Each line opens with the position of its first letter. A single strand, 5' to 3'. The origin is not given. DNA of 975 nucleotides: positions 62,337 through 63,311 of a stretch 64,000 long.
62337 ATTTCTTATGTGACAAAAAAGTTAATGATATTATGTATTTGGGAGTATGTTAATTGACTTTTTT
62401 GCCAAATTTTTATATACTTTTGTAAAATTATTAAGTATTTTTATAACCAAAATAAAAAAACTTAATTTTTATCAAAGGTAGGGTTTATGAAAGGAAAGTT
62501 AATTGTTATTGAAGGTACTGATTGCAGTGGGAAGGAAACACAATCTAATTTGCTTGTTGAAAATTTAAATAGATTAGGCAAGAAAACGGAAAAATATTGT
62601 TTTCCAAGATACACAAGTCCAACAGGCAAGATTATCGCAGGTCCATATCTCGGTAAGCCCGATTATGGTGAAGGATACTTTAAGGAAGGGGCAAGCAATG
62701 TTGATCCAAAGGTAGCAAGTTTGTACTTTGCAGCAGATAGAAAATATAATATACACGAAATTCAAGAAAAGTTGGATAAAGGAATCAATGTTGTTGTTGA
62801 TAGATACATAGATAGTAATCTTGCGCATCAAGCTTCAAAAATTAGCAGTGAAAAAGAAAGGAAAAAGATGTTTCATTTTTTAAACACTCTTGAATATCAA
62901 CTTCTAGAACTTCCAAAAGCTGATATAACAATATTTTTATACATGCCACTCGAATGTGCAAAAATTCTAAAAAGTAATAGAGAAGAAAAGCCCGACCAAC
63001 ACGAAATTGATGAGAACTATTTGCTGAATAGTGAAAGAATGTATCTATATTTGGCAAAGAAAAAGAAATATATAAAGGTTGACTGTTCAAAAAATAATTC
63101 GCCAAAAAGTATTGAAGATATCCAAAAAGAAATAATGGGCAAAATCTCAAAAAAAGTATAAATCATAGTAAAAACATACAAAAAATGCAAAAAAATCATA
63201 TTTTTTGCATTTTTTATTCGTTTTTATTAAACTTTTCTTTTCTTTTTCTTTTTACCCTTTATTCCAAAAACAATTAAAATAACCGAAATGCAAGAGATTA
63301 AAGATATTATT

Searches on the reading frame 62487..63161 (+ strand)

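Call 8: search_protein_families(library=pfam, proteins=[window:62487-63161:+])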
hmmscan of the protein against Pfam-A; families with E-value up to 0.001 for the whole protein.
window:62487-63161:+ (224 aa): 1 family
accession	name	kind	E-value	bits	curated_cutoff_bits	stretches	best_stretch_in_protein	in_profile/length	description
PF02223.23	Thymidylate_kin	-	6.5e-20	72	27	1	8-203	1-177/185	Thymidylate kinase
